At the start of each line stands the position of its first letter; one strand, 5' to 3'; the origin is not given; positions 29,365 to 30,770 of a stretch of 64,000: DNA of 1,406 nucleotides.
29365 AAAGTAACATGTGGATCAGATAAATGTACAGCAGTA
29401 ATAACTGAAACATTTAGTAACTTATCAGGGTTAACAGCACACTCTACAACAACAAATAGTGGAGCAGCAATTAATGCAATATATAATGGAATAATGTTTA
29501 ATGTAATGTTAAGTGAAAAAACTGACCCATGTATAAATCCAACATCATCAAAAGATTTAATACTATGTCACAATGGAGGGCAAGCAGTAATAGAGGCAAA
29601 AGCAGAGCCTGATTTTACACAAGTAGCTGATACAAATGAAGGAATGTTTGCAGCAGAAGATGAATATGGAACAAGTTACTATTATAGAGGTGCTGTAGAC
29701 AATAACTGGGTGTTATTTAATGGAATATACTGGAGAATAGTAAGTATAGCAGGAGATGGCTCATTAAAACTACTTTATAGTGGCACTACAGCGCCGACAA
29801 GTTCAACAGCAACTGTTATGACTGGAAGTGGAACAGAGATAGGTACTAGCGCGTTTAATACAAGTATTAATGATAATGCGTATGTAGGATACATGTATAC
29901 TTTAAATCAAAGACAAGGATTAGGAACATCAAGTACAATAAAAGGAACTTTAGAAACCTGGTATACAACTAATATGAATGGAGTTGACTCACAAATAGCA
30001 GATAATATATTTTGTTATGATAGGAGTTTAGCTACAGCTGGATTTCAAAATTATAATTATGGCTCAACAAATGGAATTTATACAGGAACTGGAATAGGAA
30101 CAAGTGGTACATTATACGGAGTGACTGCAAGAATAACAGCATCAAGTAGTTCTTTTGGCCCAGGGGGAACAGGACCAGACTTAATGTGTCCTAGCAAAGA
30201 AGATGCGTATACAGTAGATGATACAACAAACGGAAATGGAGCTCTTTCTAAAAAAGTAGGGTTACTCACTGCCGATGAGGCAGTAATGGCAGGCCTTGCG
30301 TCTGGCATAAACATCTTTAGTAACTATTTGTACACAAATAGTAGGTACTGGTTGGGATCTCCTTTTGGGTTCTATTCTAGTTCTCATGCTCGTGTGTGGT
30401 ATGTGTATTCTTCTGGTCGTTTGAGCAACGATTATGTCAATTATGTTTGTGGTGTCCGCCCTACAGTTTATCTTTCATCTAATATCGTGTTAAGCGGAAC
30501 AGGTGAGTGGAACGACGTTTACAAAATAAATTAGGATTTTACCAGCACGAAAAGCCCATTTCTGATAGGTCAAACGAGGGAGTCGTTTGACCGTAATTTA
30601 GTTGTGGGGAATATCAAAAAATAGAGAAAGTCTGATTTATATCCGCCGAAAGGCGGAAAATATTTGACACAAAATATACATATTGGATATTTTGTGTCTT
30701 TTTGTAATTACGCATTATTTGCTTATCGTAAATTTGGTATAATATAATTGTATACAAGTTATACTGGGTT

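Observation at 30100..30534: GC-rich, codon-atypical 3' module shared by all paralogs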

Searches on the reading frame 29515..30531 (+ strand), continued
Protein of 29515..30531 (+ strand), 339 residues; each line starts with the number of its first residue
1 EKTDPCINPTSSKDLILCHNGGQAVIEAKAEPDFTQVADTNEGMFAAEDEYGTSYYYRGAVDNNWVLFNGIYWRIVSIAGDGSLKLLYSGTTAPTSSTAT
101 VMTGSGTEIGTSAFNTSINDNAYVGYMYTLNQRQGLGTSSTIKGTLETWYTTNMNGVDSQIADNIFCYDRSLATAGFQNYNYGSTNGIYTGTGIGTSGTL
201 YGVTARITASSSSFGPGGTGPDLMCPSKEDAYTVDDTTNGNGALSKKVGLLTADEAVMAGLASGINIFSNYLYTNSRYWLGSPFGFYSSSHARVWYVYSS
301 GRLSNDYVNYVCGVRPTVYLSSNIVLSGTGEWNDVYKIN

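Call 56: find_encoding_contigs(protein=P0009, flank=10000, max_places=3)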
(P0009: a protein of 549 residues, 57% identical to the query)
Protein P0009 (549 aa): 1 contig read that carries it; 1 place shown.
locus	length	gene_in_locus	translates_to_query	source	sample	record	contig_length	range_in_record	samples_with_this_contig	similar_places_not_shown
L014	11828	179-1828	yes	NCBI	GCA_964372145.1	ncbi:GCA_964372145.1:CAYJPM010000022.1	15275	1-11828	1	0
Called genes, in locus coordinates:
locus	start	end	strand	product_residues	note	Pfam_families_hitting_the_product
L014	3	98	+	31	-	?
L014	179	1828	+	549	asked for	-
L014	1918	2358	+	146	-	PF01281:Ribosomal_L9_N, PF03948:Ribosomal_L9_C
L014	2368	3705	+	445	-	PF00772:DnaB, PF03796:DnaB_C, PF13481:AAA_25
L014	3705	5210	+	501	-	PF01476:LysM (faint), PF07501:G5 (faint), PF01551:Peptidase_M23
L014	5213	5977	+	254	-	PF00753:Lactamase_B, PF23023:Anti-Pycsar_Apyc1, PF12706:Lactamase_B_2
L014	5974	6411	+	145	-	PF02590:SPOUT_MTase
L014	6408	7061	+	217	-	PF03167:UDG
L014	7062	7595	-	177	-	PF04011:LemA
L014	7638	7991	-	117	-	PF09671:Spore_GerQ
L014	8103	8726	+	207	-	-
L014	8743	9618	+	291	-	PF02588:YitT_membrane, PF10035:DUF2179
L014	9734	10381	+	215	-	PF03946:Ribosomal_L11_N, PF00298:Ribosomal_L11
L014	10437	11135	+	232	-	PF00687:Ribosomal_L1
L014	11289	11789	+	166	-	PF00466:Ribosomal_L10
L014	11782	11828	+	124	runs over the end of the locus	PF16320:Ribosomal_L12_N, PF00542:Ribosomal_L12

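Call 59: search_dna_similar(query=window:29515-30531:+, collection=phages, mode=protein, max_rows=15)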
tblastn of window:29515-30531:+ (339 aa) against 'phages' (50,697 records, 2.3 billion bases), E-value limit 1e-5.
No match.

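Call 69: predict_structure(alignment_id=A3)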
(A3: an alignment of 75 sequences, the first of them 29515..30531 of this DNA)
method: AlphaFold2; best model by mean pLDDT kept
length: 339 residues; sequences in the alignment: 75
mean_pLDDT: 96.7   pTM: 0.94
mean pLDDT of the five models: 96.7, 96.6, 96.6, 96.6, 96.5
residues with pLDDT >= 90: 326; 70-90: 8; 50-70: 3; < 50: 2
segments of 3 or more residues with pLDDT < 50: none
pLDDT, mean of each block of 10 residues (from residue 1): 67 97 97 98 98 98 98 99 98 98 96 98 98 98 99 98 98 97 95 97 98 96 97 96 98 99 98 98 95 98 98 99 97 96
secondary structure, 60 per line:
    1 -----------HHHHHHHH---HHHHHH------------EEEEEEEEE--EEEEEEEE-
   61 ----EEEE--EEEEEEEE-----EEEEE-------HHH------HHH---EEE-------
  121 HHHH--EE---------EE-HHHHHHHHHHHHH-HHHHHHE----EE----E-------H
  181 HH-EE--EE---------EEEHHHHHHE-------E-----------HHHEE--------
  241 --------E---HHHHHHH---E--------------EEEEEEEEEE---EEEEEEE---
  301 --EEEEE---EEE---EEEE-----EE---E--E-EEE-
elements in order: H12-19 H23-28 E41-49 E52-59 E65-68 E71-78 E84-88 E111-113 H121-124 H141-153 H155-160 E199-201 H202-207 H253-259 E278-287 E291-297 E303-307 E311-313 E317-320 E336-338

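Call 71: fold_search(model_id=the predicted structure, library=pdb)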
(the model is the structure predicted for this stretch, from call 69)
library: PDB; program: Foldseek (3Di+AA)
matches with E <= 10: 200; with E <= 0.001: 1
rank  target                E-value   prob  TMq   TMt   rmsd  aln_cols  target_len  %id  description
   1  9qa6                  8.1e-06  1.00  0.38  0.17   9.6       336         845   14  Cryo-EM structure of Thomasclavelia ramosa IgA peptidase (IgAse) active site mutant (S32-N876) (released 2025-06-25)
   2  4e9k                  6.5e-01  0.03  0.07  0.09  13.1        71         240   14  Crystal structure of a DUF4465 family protein (BACOVA_04221) from Bacteroides ovatus ATCC 8483 at 2.31 A resolution (released 2012-05-16)
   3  6xlc_A                6.5e-01  0.02  0.08  0.05  12.3        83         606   18  Full-length Hsc82 bound to AMPPNP (released 2021-06-30)
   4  2hx0                  7.9e-01  0.03  0.07  0.15  16.5        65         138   12  Three-dimensional structure of the hypothetical protein from Salmonella cholerae-suis (aka Salmonella enterica) at the r (released 2006-09-19)
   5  6xlf_B                8.9e-01  0.01  0.08  0.05  14.6       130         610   12  Full-length Hsc82 in complex with Aha1 in the presence of AMP-PNP (released 2021-06-30)
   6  8q4e_A                1.2e+00  0.14  0.15  0.35   6.2        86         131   19  Structure of Legionella pneumophila Lcl C-terminal domain (released 2023-12-27)
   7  2h2r_B                1.2e+00  0.05  0.12  0.25   8.1       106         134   10  Crystal structure of the human CD23 Lectin domain, apo form (released 2006-06-20)
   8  6ino_B                1.2e+00  0.08  0.10  0.08   7.8        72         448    8  Crystal structure of the CysR-CTLD2 fragment of human MR at acidic pH (pH 4.6) (released 2019-09-18)
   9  8u1m_A                1.2e+00  0.01  0.08  0.07  10.9        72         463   15  Cryo-EM structure of the HSP90 dimer (NTD-MD) in the semi-open state (released 2024-03-13)
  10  4j6q                  1.3e+00  0.11  0.11  0.26   7.3        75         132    8  Crystal structure of calcium2+-free wild-type CD23 lectin domain (crystal form G) (released 2013-08-28)
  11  6xlf_A                1.3e+00  0.01  0.08  0.05  12.5        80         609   16  Full-length Hsc82 in complex with Aha1 in the presence of AMP-PNP (released 2021-06-30)
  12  8u1n_A                1.3e+00  0.01  0.08  0.06  12.5       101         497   14  Cryo-EM structure of the cross-linked HSP90 dimer (NTD-MD) in the semi-open state (released 2024-03-13)
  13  2nmu                  1.4e+00  0.02  0.07  0.15  16.5        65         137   12  Crystal structure of the hypothetical protein from Salmonella typhimurium LT2. Northeast Structural Genomics Consortium  (released 2006-11-07)
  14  3vpp_A                1.5e+00  0.12  0.10  0.27   7.5        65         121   12  Crystal Structure of the Human CLEC9A C-type Lectin-Like Domain (released 2012-04-25)
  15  2h2r_A                1.6e+00  0.06  0.14  0.29   7.1       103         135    9  Crystal structure of the human CD23 Lectin domain, apo form (released 2006-06-20)
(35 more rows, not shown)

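Call 75: fold_search(model_id=the predicted structure, library=viral)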
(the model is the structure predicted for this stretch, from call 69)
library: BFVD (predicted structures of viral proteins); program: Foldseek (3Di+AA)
matches with E <= 10: 145; with E <= 0.001: 11
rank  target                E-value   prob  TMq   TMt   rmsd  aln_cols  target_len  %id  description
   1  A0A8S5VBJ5            1.4e-07  1.00  0.37  0.47  17.0       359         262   14  ATP-binding sugar transporter [Myoviridae sp. ctbEa13]
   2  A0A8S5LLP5            6.3e-07  1.00  0.35  0.17  10.6       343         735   13  Interferon alpha/beta receptor 1, Interferon I interferon signaling complex [Siphoviridae sp. ctvok7]
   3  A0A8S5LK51            2.3e-06  1.00  0.38  0.35  10.2       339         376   11  DUF6273 domain-containing protein [Siphoviridae sp. ctnhN1]
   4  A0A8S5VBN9            3.3e-06  1.00  0.37  0.39   8.2       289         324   13  DUF6273 domain-containing protein [Myoviridae sp. ctbEa13]
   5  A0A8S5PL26            6.7e-06  1.00  0.36  0.26  13.4       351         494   11  DUF6273 domain-containing protein [Siphoviridae sp. ctOSJ35]
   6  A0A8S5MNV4            3.3e-05  1.00  0.40  0.63   5.3       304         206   10  DUF6273 domain-containing protein [Myoviridae sp. ctI7W9]
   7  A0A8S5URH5            4.2e-05  1.00  0.33  0.34   6.9       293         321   12  Uncharacterized protein [Myoviridae sp. ctsIb3]
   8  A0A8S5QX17            8.5e-05  1.00  0.34  0.20  14.7       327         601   10  Concanavalin A-like lectin/glucanase superfamily protein [Siphoviridae sp. ctcuE16]
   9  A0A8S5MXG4            1.6e-04  0.72  0.25  0.15  21.2       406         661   12  DUF6273 domain-containing protein [Siphoviridae sp. ct91l7]
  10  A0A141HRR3            4.2e-04  0.99  0.38  0.11   8.4       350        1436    9  (no name in the UniProt tables at hand)
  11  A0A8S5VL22            7.5e-04  1.00  0.41  0.20   6.4       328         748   11  (no name in the UniProt tables at hand)
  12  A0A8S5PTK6            1.3e-03  0.99  0.32  0.26   7.6       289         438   12  Uncharacterized protein [Myoviridae sp. ctzS633]
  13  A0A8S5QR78            1.3e-03  0.92  0.32  0.39  13.7       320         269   11  Uncharacterized protein [Siphoviridae sp. ctE6L85]
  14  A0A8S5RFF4            1.5e-03  0.91  0.32  0.22  14.4       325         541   12  Uncharacterized protein [virus sp. ctQmo6]
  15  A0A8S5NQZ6            1.9e-03  0.99  0.37  0.23   7.9       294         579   10  Tail sheath protein [Myoviridae sp. ctj3P51]
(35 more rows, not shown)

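Call 98: search_dna_similar(query=window:29515-30531:+, collection=plasmids, mode=protein, max_rows=10)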
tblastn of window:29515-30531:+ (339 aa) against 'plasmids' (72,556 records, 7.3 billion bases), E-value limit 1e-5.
No match.

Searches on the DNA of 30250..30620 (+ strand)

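Call 58: search_dna_similar(query=window:30250-30620:+, collection=phages, mode=distant, max_rows=10)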
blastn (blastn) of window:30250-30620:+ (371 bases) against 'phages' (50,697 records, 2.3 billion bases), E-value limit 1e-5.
No match.
